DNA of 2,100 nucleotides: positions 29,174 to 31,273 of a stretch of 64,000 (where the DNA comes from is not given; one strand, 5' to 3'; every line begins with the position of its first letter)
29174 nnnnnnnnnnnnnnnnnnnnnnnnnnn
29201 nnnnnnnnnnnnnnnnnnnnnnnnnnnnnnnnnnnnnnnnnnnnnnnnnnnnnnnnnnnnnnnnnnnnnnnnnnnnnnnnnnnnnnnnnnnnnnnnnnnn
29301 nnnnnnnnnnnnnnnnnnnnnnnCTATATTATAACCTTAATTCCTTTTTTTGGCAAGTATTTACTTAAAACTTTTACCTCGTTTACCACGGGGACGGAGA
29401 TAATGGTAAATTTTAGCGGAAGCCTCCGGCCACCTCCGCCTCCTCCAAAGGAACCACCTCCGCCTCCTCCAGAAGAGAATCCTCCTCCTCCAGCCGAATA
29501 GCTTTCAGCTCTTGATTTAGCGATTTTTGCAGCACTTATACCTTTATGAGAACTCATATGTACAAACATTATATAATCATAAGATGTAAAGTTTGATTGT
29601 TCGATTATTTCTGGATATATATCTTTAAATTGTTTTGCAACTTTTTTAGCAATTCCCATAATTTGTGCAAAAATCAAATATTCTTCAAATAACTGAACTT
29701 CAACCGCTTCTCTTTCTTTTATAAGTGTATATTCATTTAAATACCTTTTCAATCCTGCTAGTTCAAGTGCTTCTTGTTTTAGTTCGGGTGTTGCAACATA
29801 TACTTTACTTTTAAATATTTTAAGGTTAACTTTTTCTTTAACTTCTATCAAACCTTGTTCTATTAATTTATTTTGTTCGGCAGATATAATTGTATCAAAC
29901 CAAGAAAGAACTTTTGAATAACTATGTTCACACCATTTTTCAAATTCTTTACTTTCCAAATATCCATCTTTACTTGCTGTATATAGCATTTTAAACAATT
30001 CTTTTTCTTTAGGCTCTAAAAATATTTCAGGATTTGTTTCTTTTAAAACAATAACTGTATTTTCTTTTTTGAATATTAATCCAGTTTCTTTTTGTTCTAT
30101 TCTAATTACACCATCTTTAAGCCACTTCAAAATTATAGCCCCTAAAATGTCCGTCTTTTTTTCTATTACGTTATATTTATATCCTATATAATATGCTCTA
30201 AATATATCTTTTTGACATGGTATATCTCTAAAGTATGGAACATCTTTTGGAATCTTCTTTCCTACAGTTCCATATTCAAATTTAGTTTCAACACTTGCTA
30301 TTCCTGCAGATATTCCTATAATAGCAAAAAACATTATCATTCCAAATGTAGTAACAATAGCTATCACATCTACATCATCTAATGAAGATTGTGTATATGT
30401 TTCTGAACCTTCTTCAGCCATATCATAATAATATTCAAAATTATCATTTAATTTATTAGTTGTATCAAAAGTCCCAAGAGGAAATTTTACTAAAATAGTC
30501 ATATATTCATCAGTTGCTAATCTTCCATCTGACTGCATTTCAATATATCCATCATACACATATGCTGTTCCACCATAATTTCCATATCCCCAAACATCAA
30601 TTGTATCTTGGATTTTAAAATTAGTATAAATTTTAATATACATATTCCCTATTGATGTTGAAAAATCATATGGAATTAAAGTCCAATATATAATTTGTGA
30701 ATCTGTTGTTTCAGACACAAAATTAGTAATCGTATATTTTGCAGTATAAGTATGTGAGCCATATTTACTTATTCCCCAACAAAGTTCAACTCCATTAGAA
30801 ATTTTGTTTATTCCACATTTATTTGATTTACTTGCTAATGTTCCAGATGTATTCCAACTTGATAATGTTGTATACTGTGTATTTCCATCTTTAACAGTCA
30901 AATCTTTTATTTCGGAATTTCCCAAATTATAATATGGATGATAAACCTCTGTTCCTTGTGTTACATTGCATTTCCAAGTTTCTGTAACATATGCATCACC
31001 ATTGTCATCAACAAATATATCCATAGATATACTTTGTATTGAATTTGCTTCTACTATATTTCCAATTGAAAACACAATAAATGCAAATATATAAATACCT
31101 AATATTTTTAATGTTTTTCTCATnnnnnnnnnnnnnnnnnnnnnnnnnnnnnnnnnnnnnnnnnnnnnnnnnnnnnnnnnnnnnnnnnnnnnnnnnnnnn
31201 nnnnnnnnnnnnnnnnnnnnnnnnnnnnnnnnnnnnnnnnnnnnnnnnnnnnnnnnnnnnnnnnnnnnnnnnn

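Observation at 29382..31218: Perfect 32-bp inverted repeats bracket a DUF2207 gene together with its promoter (possible invertible segment)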

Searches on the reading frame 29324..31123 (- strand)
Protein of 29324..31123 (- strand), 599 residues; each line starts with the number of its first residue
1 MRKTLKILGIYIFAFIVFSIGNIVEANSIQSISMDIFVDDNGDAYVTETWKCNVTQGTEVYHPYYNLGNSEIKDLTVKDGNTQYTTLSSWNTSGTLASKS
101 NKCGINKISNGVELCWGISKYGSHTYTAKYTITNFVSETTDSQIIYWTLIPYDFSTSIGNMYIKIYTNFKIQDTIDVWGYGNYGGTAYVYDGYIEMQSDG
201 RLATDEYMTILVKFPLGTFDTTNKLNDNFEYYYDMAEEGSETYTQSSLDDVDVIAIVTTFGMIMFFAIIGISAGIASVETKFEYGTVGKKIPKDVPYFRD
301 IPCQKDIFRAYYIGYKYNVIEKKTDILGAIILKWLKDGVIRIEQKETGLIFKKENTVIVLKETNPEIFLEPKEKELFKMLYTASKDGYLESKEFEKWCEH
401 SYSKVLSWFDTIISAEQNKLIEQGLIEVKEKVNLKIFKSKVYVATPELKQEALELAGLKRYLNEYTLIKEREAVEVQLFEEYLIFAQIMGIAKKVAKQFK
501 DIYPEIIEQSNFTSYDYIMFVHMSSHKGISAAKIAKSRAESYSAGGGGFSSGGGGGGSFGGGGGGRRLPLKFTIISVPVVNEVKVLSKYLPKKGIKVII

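Call 8: search_protein_families(library=pfam, proteins=[window:29324-31123:-])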
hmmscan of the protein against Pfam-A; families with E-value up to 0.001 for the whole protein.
window:29324-31123:- (599 aa): 2 families
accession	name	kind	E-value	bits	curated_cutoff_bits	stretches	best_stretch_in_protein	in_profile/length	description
PF20990.2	DUF2207_C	-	3.7e-18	66.6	33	2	436-499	184-247/247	Predicted membrane protein (DUF2207) C-terminal domain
PF09972.14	DUF2207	-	3.5e-12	47.3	24.4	1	28-214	1-172/172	Predicted membrane protein (DUF2207) N-terminal domain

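Call 11: find_homologous_proteins(query=window:29324-31123:-)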
Query window:29324-31123:- (599 aa): 2971 proteins with E <= 0.001 among 8000 candidates; the best 120 are listed.
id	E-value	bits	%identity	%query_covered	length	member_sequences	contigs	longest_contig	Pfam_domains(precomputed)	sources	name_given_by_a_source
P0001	0.0e+0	1343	100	100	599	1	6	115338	PF20990.3,PF09972.15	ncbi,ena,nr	ncbi:MAG: DUF2207 domain-containing protein [Clostridia bacterium]|nr:DUF2207 domain-containing prot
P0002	0.0e+0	1149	86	100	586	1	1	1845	PF20990.3,PF09972.15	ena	-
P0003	0.0e+0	1148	89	90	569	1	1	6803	PF20990.3,PF09972.15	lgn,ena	-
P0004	0.0e+0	1139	86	96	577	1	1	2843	PF20990.3,PF09972.15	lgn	-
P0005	0.0e+0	1136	88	90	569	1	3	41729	PF20990.3,PF09972.15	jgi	-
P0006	0.0e+0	1105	83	99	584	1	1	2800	PF20990.3,PF09972.15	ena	-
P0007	0.0e+0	1102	81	100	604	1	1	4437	PF20990.3,PF09972.15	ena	-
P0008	0.0e+0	1076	81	97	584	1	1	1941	PF20990.3,PF09972.15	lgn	-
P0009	0.0e+0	1070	82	96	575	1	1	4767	PF20990.3,PF09972.15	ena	-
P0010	0.0e+0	1068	82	95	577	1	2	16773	PF20990.3,PF09972.15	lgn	-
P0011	0.0e+0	1067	81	97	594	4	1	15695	PF20990.3,PF09972.15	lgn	-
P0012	0.0e+0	1065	80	100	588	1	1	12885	PF20990.3,PF09972.15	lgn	-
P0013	0.0e+0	1064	82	90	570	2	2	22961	PF20990.3,PF09972.15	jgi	-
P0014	0.0e+0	1064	82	95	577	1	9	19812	PF20990.3,PF09972.15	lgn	-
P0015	0.0e+0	1062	81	95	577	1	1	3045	PF20990.3,PF09972.15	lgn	-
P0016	0.0e+0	1060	81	95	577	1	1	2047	PF20990.3,PF09972.15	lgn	-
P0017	0.0e+0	1060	79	100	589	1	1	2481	PF20990.3,PF09972.15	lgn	-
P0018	0.0e+0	1059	81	95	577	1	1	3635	PF20990.3,PF09972.15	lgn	-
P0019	0.0e+0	1058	81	95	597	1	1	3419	PF20990.3,PF09972.15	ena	-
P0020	0.0e+0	1057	81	95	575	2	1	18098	PF20990.3,PF09972.15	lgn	-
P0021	0.0e+0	1057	81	95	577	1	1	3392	PF20990.3,PF09972.15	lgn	-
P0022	0.0e+0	1056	79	100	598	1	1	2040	PF20990.3,PF09972.15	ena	-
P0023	0.0e+0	1055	80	95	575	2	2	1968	PF20990.3,PF09972.15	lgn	-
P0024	0.0e+0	1049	80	95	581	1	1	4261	PF20990.3,PF09972.15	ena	-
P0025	0.0e+0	1045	79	96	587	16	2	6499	PF20990.3,PF09972.15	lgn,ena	-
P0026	0.0e+0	1045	78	100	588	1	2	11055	PF20990.3,PF09972.15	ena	-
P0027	0.0e+0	1043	80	91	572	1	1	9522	PF20990.3,PF09972.15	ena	-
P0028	0.0e+0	1042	79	96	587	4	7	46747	PF20990.3,PF09972.15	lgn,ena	-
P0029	0.0e+0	1041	80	90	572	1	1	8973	PF20990.3,PF09972.15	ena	-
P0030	0.0e+0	1036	80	90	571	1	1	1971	PF20990.3,PF09972.15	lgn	-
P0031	0.0e+0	1035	80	90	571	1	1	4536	PF20990.3,PF09972.15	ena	-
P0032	0.0e+0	1035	78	96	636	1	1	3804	PF20990.3,PF09972.15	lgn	-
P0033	0.0e+0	1034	79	90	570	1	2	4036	PF20990.3,PF09972.15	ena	-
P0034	0.0e+0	1033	80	95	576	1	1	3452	PF20990.3,PF09972.15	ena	-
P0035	0.0e+0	1032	78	96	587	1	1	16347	PF20990.3,PF09972.15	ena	-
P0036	0.0e+0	1021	76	99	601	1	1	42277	PF20990.3,PF09972.15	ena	-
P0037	0.0e+0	1018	77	96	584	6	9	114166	PF20990.3,PF09972.15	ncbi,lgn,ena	-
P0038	0.0e+0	1014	78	95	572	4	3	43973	PF20990.3,PF09972.15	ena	-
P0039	0.0e+0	1011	78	95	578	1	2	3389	PF20990.3,PF09972.15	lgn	-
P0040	0.0e+0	1010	76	100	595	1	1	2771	PF20990.3,PF09972.15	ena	-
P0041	4.7e-298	1008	78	95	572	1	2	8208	PF20990.3,PF09972.15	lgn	-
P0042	7.8e-298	1007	78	95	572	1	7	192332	PF20990.3,PF09972.15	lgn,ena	-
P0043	2.4e-297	1006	76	100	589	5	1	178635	PF20990.3,PF09972.15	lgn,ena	-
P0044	6.3e-297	1004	78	95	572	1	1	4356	PF20990.3,PF09972.15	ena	-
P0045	7.6e-297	1004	77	90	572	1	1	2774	PF20990.3,PF09972.15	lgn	-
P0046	9.6e-297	1004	76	98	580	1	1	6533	PF20990.3,PF09972.15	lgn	-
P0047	1.6e-296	1003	75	99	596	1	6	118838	PF20990.3,PF09972.15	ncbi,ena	-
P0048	6.4e-296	1001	76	95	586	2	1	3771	PF20990.3,PF09972.15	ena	-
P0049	7.2e-296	1001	76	91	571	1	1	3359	PF20990.3,PF09972.15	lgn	-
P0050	7.5e-296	1001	79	92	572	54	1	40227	PF20990.3,PF09972.15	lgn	-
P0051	2.5e-295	999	78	95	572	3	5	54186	PF20990.3,PF09972.15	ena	-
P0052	6.0e-295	998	74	100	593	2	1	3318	PF20990.3,PF09972.15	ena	-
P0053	7.4e-295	997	75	100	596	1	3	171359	PF20990.3,PF09972.15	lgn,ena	-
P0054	1.1e-294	997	75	100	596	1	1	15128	PF20990.3,PF09972.15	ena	-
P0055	3.4e-294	995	74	99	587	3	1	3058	PF20990.3,PF09972.15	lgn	-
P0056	7.1e-294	994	76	90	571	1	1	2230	PF20990.3,PF09972.15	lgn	-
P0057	7.6e-294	994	77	95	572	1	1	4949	PF20990.3,PF09972.15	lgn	-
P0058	1.2e-293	993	77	90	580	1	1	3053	PF20990.3,PF09972.15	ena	-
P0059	1.7e-293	993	74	100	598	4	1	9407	PF20990.3,PF09972.15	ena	-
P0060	2.9e-293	992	75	100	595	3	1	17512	PF20990.3,PF09972.15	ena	-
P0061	4.9e-293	991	81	85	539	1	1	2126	PF20990.3,PF09972.15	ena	-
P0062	2.4e-292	989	75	100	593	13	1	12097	PF20990.3,PF09972.15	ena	-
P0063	1.8e-291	986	73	99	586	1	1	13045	PF20990.3,PF09972.15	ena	-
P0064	2.5e-290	983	74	100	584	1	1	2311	PF20990.3,PF09972.15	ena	-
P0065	4.1e-290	982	75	96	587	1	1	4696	PF20990.3,PF09972.15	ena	-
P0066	8.6e-290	981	73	100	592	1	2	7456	PF20990.3,PF09972.15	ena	-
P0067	1.9e-289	980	75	90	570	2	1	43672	PF20990.3,PF09972.15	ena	-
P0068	3.5e-289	979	74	93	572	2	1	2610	PF20990.3,PF09972.15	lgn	-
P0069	4.2e-289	978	74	100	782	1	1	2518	PF20990.3,PF02482.26,PF16321.11,PF09972.15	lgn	-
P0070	5.4e-288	975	76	92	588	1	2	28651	PF20990.3,PF09972.15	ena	-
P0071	1.4e-287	973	74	93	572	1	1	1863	PF20990.3,PF09972.15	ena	-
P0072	2.1e-287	973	74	90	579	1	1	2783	PF20990.3,PF09972.15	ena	-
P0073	6.6e-287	971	74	96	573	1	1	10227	PF20990.3,PF09972.15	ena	-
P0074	1.0e-286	971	75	95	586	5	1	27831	PF20990.3,PF09972.15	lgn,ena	-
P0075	1.3e-286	970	75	90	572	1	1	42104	PF20990.3,PF09972.15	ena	-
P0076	2.7e-286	969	74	96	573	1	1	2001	PF20990.3,PF09972.15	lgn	-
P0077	2.7e-286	969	75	95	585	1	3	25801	PF20990.3,PF09972.15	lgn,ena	-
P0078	4.4e-286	969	75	95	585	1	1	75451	PF20990.3,PF09972.15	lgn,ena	-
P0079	4.7e-286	968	75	95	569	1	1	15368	PF20990.3,PF09972.15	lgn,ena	-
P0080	4.7e-286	968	74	90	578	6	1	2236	PF20990.3,PF09972.15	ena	-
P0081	3.6e-285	966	74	95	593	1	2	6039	PF20990.3,PF09972.15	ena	-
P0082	3.9e-285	965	75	95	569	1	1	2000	PF20990.3,PF09972.15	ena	-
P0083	8.6e-285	964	74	90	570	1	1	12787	PF20990.3,PF09972.15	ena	-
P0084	1.5e-284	964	74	95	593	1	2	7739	PF20990.3,PF09972.15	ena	-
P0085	3.5e-284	962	74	95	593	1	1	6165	PF20990.3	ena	-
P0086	4.1e-284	962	74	93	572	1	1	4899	PF20990.3,PF09972.15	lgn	-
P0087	4.4e-284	962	74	90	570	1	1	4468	PF20990.3,PF09972.15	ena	-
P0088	9.9e-284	961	74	95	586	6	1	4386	PF20990.3,PF09972.15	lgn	-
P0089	1.2e-283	960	74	95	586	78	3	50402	PF20990.3,PF09972.15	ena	-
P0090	1.9e-283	960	74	90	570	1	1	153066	PF20990.3,PF09972.15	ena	-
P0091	7.6e-283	958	74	90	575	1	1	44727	PF20990.3,PF09972.15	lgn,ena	-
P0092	1.4e-282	957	72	90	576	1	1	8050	PF20990.3,PF09972.15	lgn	-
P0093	4.5e-282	955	73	90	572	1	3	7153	PF20990.3,PF09972.15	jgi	-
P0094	2.3e-281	953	54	86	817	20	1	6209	PF20990.3,PF09972.15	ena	-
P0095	2.7e-281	953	72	93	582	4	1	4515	PF20990.3,PF09972.15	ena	-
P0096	7.5e-281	951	74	90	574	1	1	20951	PF20990.3,PF09972.15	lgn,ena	-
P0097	1.6e-280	950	72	93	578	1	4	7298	PF20990.3,PF09972.15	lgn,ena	-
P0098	3.8e-280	949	77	96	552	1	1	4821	PF20990.3,PF09972.15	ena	-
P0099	1.1e-278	944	73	93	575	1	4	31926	PF20990.3,PF09972.15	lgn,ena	-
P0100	1.4e-278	944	72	90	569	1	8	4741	PF20990.3,PF09972.15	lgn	-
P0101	5.6e-278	942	72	90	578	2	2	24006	PF20990.3,PF09972.15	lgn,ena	-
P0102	1.2e-277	941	71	93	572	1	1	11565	PF20990.3,PF09972.15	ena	-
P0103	1.3e-277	941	73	93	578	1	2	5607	PF20990.3,PF09972.15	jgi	-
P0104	3.6e-277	939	72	93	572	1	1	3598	PF20990.3,PF09972.15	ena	-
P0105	4.6e-277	939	72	93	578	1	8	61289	PF20990.3,PF09972.15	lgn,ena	-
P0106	7.6e-277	938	72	93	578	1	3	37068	PF20990.3,PF09972.15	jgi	-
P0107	6.3e-276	935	71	100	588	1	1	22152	PF20990.3,PF09972.15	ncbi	-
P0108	1.2e-275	934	70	90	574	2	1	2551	PF20990.3,PF09972.15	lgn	-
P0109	1.8e-275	934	71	93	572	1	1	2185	PF20990.3,PF09972.15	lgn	-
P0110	2.5e-275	933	72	93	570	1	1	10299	PF20990.3,PF09972.15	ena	-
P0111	3.8e-275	932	72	93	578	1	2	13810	PF20990.3,PF09972.15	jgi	-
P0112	6.1e-275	932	70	93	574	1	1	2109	PF20990.3,PF09972.15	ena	-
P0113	6.7e-275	932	71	100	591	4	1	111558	PF20990.3,PF09972.15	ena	-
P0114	2.9e-274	930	73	96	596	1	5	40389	PF20990.3,PF09972.15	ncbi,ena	-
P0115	1.1e-273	928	70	93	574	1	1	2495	PF20990.3,PF09972.15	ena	-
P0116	4.3e-273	926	72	95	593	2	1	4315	PF20990.3,PF09972.15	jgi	-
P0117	7.4e-273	925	70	93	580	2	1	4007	PF20990.3,PF09972.15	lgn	-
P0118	1.2e-272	924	71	93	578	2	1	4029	PF20990.3,PF09972.15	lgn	-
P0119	4.4e-272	922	70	90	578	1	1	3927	PF20990.3,PF09972.15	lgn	-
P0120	6.2e-272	922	70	90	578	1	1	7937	PF20990.3,PF09972.15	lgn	-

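Call 14: find_encoding_contigs(protein=P0001, flank=10000, max_places=10)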
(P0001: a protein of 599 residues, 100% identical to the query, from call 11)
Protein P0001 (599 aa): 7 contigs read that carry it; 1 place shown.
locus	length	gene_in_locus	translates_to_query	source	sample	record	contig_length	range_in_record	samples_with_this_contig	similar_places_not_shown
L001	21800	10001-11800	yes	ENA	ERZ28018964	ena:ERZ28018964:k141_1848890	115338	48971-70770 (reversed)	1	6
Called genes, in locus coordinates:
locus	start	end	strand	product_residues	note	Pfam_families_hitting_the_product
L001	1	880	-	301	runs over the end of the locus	PF00246:Peptidase_M14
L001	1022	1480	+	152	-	PF03073:TspO_MBR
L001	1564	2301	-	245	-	-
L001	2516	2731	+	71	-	-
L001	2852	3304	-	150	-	-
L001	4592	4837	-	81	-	-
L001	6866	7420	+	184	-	PF04014:MazE_antitoxin, PF15714:SpoVT_C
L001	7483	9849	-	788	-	PF00488:MutS_V, PF20297:MSSS, PF01713:Smr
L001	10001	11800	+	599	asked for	PF09972:DUF2207, PF20990:DUF2207_C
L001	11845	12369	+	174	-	PF02482:Ribosomal_S30AE, PF16321:Ribosom_S30AE_C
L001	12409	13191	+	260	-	PF02397:Bac_transf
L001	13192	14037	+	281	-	PF00535:Glycos_transf_2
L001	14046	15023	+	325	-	PF00535:Glycos_transf_2, PF10111:Glyco_tranf_2_2, PF13641:Glyco_tranf_2_3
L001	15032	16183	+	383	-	-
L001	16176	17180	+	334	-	PF00535:Glycos_transf_2, PF10111:Glyco_tranf_2_2 (weak), PF13641:Glyco_tranf_2_3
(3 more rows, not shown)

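Call 15: find_encoding_contigs(protein=P0012, flank=6000, max_places=4)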
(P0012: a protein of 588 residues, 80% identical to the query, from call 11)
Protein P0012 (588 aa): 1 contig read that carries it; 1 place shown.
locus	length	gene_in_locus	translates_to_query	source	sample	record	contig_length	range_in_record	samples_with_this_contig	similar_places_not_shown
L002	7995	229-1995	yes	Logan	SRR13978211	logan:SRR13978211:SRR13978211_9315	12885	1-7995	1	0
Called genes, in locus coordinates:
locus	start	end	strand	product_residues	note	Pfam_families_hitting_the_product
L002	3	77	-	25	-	?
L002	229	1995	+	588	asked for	PF09972:DUF2207, PF20990:DUF2207_C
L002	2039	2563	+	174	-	PF02482:Ribosomal_S30AE, PF16321:Ribosom_S30AE_C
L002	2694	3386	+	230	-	PF02397:Bac_transf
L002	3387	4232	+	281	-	PF00535:Glycos_transf_2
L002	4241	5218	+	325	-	PF00535:Glycos_transf_2, PF10111:Glyco_tranf_2_2, PF13506:Glyco_transf_21 (weak), PF13641:Glyco_tranf_2_3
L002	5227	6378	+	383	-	-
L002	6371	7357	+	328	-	PF00535:Glycos_transf_2, PF10111:Glyco_tranf_2_2, PF13641:Glyco_tranf_2_3, PF13896:Glyco_transf_49 (weak)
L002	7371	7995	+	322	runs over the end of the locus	PF00535:Glycos_transf_2, PF10111:Glyco_tranf_2_2, PF13641:Glyco_tranf_2_3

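Call 16: find_encoding_contigs(protein=P0026, flank=6000, max_places=4)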
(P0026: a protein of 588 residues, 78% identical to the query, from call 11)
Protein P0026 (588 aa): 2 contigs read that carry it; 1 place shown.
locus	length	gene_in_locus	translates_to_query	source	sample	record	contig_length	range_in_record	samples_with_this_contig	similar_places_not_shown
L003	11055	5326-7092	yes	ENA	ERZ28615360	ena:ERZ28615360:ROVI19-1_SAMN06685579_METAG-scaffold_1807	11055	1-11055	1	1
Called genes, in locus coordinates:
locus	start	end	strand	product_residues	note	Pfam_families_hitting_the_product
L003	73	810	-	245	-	-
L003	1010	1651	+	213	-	PF00300:His_Phos_1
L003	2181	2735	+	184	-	PF04014:MazE_antitoxin, PF15714:SpoVT_C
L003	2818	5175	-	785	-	PF00488:MutS_V, PF20297:MSSS, PF01713:Smr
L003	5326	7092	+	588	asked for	PF09972:DUF2207, PF20990:DUF2207_C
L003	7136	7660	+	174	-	PF02482:Ribosomal_S30AE, PF16321:Ribosom_S30AE_C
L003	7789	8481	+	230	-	PF02397:Bac_transf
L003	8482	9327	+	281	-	PF00535:Glycos_transf_2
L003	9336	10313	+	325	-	PF00535:Glycos_transf_2, PF10111:Glyco_tranf_2_2, PF13506:Glyco_transf_21 (weak), PF13641:Glyco_tranf_2_3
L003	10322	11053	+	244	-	?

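Call 17: find_encoding_contigs(protein=P0005, flank=6000, max_places=4)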
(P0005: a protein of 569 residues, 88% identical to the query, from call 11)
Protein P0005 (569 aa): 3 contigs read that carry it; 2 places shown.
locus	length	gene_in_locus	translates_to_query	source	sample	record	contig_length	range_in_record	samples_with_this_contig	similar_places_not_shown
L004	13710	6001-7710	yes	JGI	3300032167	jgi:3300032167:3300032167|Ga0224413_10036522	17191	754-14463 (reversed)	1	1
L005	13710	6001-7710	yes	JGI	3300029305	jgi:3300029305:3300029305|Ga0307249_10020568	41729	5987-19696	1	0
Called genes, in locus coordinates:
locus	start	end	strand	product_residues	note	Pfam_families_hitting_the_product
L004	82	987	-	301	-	PF00246:Peptidase_M14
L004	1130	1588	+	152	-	PF03073:TspO_MBR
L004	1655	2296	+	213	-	PF00300:His_Phos_1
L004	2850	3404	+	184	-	PF04014:MazE_antitoxin, PF15714:SpoVT_C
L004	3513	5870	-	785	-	PF00488:MutS_V, PF20297:MSSS, PF01713:Smr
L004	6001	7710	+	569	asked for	PF09972:DUF2207, PF20990:DUF2207_C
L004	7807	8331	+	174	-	PF02482:Ribosomal_S30AE, PF16321:Ribosom_S30AE_C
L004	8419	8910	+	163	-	PF04892:VanZ-LLP1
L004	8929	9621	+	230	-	PF02397:Bac_transf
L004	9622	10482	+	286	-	PF00535:Glycos_transf_2, PF13641:Glyco_tranf_2_3 (weak)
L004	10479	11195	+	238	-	PF00535:Glycos_transf_2, PF10111:Glyco_tranf_2_2 (weak), PF13641:Glyco_tranf_2_3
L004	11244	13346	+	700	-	PF14393:DUF4422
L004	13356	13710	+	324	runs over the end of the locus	PF00535:Glycos_transf_2, PF13641:Glyco_tranf_2_3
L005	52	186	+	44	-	-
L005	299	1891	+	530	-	PF00239:Resolvase, PF07508:Recombinase, PF13408:Zn_ribbon_recom (weak)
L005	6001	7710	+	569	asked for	PF09972:DUF2207, PF20990:DUF2207_C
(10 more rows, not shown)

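Call 33: find_encoding_contigs(protein=P0019, flank=6000, max_places=3)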
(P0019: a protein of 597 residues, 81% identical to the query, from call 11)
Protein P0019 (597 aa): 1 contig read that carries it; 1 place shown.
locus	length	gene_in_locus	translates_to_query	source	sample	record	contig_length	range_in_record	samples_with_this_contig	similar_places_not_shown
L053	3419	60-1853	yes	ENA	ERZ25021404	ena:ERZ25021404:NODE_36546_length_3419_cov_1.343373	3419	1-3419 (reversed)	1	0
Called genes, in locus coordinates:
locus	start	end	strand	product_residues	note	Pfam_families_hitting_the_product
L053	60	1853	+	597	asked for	PF09972:DUF2207, PF20990:DUF2207_C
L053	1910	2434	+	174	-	PF02482:Ribosomal_S30AE, PF16321:Ribosom_S30AE_C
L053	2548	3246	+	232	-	PF02397:Bac_transf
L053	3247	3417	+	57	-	?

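Call 34: find_encoding_contigs(protein=P0028, flank=6000, max_places=3)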
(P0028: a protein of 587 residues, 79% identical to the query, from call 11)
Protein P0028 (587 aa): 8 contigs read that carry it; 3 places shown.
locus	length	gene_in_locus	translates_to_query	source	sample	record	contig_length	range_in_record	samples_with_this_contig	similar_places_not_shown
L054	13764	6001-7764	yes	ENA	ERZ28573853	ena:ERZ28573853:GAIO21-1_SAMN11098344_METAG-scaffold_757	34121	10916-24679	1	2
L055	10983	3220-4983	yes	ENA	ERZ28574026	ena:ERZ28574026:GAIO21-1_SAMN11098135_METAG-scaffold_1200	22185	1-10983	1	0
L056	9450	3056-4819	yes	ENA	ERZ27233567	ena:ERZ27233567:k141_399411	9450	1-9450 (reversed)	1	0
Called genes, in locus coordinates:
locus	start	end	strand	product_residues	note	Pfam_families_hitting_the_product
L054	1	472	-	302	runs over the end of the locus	PF00246:Peptidase_M14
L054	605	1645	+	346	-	PF01551:Peptidase_M23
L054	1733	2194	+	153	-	PF00383:dCMP_cyt_deam_1, PF14437:MafB19-deam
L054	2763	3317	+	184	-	PF04014:MazE_antitoxin, PF15714:SpoVT_C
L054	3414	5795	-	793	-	PF00488:MutS_V, PF20297:MSSS, PF01713:Smr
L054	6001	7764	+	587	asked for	PF09972:DUF2207, PF20990:DUF2207_C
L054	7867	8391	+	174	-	PF02482:Ribosomal_S30AE, PF16321:Ribosom_S30AE_C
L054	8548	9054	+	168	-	PF04892:VanZ-LLP1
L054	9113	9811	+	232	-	PF02397:Bac_transf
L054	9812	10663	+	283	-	PF00535:Glycos_transf_2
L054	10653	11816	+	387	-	PF13439:Glyco_transf_4, PF20706:GT4-conflict (weak), PF00534:Glycos_transf_1, PF13692:Glyco_trans_1_4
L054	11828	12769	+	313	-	PF01531:Glyco_transf_11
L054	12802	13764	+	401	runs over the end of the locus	PF04932:Wzy_C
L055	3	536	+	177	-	?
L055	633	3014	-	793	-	PF00488:MutS_V, PF20297:MSSS, PF01713:Smr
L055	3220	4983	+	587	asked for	PF09972:DUF2207, PF20990:DUF2207_C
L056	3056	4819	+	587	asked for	PF09972:DUF2207, PF20990:DUF2207_C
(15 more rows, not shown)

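Call 35: find_encoding_contigs(protein=P0107, flank=6000, max_places=3)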
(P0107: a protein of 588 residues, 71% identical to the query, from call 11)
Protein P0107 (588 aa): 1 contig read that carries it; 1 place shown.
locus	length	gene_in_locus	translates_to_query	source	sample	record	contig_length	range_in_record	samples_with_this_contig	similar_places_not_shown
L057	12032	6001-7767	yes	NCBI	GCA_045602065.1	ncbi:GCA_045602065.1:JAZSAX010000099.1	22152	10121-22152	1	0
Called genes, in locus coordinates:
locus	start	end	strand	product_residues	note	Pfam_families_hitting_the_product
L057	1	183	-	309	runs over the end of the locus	-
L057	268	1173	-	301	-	PF00246:Peptidase_M14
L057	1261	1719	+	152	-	PF03073:TspO_MBR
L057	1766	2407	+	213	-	PF00300:His_Phos_1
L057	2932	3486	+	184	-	PF04014:MazE_antitoxin, PF15714:SpoVT_C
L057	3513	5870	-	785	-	PF00488:MutS_V, PF20297:MSSS, PF01713:Smr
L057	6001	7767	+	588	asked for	PF09972:DUF2207, PF20990:DUF2207_C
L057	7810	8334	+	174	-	PF02482:Ribosomal_S30AE, PF16321:Ribosom_S30AE_C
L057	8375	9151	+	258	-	PF02397:Bac_transf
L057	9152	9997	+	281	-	PF00535:Glycos_transf_2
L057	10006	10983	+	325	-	PF00535:Glycos_transf_2, PF10111:Glyco_tranf_2_2, PF13641:Glyco_tranf_2_3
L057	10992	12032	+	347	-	?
